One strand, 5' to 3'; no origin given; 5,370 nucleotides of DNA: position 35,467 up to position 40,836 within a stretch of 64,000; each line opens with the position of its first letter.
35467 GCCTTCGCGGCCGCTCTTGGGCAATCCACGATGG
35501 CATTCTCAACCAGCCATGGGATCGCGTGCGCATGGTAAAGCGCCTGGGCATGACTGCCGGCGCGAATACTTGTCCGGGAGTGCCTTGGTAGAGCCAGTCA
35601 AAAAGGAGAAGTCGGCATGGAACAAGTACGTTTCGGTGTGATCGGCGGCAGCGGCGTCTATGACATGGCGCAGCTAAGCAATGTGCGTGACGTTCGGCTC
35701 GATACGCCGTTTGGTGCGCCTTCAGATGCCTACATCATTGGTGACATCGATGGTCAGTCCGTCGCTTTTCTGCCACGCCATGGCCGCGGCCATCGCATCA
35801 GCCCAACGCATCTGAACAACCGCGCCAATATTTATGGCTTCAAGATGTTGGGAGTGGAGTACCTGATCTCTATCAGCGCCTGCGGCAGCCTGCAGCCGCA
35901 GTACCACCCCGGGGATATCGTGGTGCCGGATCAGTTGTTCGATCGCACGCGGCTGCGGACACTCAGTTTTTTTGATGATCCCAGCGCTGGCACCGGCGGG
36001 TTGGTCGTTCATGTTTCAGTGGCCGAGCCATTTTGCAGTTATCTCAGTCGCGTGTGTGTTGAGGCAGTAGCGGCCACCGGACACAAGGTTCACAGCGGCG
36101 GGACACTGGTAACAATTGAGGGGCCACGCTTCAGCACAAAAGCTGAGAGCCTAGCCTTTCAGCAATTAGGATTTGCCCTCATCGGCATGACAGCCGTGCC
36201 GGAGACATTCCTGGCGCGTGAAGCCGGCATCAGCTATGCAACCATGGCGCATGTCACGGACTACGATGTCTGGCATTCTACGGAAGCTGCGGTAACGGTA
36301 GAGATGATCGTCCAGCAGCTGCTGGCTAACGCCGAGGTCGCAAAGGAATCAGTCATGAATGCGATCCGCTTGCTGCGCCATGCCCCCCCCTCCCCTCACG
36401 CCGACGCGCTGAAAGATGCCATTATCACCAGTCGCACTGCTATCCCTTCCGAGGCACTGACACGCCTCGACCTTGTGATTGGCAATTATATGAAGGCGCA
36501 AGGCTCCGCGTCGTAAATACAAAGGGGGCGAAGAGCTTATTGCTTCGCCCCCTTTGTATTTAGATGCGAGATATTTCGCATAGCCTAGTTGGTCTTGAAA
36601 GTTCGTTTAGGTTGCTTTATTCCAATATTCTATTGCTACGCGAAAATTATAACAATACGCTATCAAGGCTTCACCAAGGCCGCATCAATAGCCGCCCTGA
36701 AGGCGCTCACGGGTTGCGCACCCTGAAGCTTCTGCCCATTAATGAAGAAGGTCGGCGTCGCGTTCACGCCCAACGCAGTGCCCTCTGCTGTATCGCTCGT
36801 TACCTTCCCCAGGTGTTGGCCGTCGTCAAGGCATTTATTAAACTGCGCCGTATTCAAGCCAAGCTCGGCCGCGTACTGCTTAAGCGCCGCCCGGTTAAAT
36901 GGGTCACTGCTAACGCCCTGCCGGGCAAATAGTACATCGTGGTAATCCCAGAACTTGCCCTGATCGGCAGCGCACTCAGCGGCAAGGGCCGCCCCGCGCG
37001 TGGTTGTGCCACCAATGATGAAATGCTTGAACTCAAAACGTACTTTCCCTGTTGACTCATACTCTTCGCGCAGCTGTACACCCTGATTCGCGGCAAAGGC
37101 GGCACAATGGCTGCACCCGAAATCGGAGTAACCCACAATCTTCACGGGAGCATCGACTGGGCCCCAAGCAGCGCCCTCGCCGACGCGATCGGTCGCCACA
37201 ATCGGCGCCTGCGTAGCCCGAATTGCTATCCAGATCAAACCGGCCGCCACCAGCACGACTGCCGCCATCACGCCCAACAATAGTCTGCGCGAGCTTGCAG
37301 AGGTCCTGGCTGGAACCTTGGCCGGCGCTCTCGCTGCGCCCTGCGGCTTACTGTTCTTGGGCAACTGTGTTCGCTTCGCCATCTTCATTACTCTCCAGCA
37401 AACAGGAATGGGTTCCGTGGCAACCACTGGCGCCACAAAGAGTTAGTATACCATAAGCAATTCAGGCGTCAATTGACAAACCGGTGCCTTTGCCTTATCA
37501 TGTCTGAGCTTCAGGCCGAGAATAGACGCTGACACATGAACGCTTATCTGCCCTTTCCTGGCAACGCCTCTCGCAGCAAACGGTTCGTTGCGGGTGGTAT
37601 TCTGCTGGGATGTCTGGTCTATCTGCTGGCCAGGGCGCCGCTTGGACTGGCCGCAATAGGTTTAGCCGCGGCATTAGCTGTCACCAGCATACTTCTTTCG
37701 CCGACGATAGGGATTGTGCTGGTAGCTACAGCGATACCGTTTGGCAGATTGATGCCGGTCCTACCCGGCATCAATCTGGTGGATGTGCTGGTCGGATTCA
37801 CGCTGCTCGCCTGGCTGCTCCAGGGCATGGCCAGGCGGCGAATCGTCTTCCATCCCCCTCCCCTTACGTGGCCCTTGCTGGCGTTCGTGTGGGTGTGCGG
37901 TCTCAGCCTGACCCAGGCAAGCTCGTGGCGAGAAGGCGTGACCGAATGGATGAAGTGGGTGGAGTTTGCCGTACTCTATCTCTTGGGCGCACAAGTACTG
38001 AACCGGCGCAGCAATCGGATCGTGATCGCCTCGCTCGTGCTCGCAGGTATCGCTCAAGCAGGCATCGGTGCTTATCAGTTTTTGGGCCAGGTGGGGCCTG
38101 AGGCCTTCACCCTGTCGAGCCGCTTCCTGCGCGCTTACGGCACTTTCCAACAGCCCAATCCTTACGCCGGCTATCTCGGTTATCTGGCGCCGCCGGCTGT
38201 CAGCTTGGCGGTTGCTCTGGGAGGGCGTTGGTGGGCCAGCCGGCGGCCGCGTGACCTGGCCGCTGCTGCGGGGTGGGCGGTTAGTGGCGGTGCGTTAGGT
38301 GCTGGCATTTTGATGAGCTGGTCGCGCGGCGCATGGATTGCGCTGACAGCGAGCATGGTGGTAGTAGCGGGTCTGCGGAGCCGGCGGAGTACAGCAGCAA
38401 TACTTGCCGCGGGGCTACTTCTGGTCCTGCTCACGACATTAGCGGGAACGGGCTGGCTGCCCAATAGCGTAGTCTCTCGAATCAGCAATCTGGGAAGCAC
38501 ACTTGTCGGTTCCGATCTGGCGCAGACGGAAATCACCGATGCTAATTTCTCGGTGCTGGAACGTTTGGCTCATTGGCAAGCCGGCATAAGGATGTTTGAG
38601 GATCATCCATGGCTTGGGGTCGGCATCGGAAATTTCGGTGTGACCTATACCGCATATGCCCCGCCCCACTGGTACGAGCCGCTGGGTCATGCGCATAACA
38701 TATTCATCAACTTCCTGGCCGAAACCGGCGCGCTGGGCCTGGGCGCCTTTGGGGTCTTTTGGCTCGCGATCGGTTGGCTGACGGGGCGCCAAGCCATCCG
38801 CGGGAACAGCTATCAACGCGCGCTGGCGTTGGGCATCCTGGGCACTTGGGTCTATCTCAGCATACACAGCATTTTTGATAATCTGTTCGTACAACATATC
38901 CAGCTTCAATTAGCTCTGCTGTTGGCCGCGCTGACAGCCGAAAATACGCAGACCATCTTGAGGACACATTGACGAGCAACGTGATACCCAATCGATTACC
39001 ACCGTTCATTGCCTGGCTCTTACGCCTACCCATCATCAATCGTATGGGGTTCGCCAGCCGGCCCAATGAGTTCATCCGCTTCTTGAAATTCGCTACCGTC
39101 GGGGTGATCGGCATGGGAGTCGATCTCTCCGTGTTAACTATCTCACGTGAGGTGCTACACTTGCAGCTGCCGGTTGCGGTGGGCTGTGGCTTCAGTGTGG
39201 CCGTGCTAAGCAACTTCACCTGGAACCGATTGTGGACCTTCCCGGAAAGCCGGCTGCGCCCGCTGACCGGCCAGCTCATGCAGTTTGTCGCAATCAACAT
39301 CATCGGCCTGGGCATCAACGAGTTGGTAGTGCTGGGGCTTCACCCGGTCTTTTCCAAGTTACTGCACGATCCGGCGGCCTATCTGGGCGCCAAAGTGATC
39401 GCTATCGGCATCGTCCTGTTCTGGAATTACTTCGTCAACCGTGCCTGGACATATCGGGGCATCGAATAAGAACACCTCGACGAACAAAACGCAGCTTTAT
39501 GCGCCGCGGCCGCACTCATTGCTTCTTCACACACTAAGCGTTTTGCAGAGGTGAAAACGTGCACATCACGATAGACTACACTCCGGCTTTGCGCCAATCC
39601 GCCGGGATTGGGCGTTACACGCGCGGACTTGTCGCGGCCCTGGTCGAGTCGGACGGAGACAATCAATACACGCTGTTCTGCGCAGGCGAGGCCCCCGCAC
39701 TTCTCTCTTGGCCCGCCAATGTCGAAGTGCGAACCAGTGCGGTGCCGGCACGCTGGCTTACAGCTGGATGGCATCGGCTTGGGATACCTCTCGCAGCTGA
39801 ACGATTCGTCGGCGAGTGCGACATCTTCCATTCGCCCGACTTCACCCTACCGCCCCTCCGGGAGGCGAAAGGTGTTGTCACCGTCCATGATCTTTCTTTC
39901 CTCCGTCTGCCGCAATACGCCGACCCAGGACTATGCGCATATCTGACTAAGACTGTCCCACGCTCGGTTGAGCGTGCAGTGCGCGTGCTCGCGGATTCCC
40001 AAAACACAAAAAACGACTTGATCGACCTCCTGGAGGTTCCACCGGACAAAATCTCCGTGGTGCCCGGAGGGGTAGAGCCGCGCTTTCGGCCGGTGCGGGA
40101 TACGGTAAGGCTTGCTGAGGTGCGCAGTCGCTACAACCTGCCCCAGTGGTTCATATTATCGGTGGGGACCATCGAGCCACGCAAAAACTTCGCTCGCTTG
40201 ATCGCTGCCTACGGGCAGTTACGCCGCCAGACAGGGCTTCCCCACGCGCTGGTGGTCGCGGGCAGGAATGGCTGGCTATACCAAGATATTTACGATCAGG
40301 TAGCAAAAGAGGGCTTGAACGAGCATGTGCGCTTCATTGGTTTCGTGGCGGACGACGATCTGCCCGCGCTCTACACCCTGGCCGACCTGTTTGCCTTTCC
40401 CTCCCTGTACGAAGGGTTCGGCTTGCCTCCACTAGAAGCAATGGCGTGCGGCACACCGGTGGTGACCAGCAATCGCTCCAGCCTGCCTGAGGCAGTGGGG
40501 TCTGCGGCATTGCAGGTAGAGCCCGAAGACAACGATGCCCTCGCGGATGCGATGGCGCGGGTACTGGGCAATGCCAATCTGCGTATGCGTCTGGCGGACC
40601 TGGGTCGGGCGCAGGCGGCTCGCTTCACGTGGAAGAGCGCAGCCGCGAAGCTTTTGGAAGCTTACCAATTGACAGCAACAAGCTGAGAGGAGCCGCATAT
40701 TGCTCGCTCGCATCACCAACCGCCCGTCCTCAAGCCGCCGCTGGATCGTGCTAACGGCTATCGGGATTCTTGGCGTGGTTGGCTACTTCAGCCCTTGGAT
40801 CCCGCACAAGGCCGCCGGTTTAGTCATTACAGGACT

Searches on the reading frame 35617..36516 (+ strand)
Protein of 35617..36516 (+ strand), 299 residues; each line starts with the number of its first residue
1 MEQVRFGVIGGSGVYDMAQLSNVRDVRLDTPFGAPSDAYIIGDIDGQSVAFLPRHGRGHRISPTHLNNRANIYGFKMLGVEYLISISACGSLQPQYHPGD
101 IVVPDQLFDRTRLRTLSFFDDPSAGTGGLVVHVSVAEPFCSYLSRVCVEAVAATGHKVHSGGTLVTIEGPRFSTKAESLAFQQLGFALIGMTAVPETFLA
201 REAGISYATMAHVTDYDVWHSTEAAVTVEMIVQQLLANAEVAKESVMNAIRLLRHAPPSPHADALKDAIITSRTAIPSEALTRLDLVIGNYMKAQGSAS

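Call 56: search_protein_families(library=pfam, proteins=[window:35617-36516:+], max_evalue=0.00001)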
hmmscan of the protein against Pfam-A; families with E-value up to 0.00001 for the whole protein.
window:35617-36516:+ (299 aa): 1 family
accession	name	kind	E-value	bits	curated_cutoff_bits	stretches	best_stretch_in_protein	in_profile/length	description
PF01048.26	PNP_UDP_1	-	8.8e-43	146.8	25.1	1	5-244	1-226/233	Phosphorylase superfamily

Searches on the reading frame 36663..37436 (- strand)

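Call 56: search_protein_families(library=pfam, proteins=[window:36663-37436:-], max_evalue=0.00001)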
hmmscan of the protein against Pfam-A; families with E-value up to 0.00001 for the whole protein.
window:36663-37436:- (257 aa): 2 families
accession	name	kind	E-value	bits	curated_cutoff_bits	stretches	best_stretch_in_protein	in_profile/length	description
PF13462.12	Thioredoxin_4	-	1.2e-33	117.1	23.2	1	88-252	5-165/165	Thioredoxin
PF01323.26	DSBA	-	1.4e-15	58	25.6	1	100-250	2-190/191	DSBA-like thioredoxin domain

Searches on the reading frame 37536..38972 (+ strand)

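Call 56: search_protein_families(library=pfam, proteins=[window:37536-38972:+], max_evalue=0.00001)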
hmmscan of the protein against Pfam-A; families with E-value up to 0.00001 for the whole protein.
window:37536-38972:+ (478 aa): 1 family
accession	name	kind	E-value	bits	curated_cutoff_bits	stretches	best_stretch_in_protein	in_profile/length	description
PF04932.20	Wzy_C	-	3.3e-22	79.3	31.7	1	254-405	6-148/149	O-Antigen ligase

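Call 57: search_protein_families(library=padloc, proteins=[window:37536-38972:+], max_evalue=0.00001)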
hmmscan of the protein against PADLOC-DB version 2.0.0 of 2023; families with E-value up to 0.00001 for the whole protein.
window:37536-38972:+ (478 aa): 0 families

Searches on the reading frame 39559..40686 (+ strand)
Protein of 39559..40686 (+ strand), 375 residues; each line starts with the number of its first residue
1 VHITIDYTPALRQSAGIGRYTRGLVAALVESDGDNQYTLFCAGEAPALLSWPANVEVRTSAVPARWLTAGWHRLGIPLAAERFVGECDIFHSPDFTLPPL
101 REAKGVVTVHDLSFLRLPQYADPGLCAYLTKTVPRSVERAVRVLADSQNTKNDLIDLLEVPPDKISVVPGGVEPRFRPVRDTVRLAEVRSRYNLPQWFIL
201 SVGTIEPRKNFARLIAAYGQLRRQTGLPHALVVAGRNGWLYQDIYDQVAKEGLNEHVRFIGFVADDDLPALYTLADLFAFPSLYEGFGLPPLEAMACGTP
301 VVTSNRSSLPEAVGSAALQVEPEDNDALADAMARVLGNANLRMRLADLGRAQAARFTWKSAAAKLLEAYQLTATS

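Call 56: search_protein_families(library=pfam, proteins=[window:39559-40686:+], max_evalue=0.00001)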
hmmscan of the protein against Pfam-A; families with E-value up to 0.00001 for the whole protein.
window:39559-40686:+ (375 aa): 5 families
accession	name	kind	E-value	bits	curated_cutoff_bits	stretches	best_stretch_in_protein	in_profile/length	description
PF00534.26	Glycos_transf_1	-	6e-40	137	26.4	1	194-350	13-170/172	Glycosyl transferases group 1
PF13692.12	Glyco_trans_1_4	-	1.1e-31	110.4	27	1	199-338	4-142/142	Glycosyl transferases group 1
PF20706.3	GT4-conflict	-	1.9e-14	53.9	26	1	198-365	199-385/385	Family 4 Glycosyltransferase in conflict systems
PF13439.12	Glyco_transf_4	-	2.8e-12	47.4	28.5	1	16-174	3-168/170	Glycosyltransferase Family 4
PF13524.12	Glyco_trans_1_2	-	1.4e-07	32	25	1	224-366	12-143/144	Glycosyl transferase-like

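Call 57: search_protein_families(library=padloc, proteins=[window:39559-40686:+], max_evalue=0.00001)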
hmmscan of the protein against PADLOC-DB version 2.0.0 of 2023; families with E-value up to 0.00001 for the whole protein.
window:39559-40686:+ (375 aa): 0 families
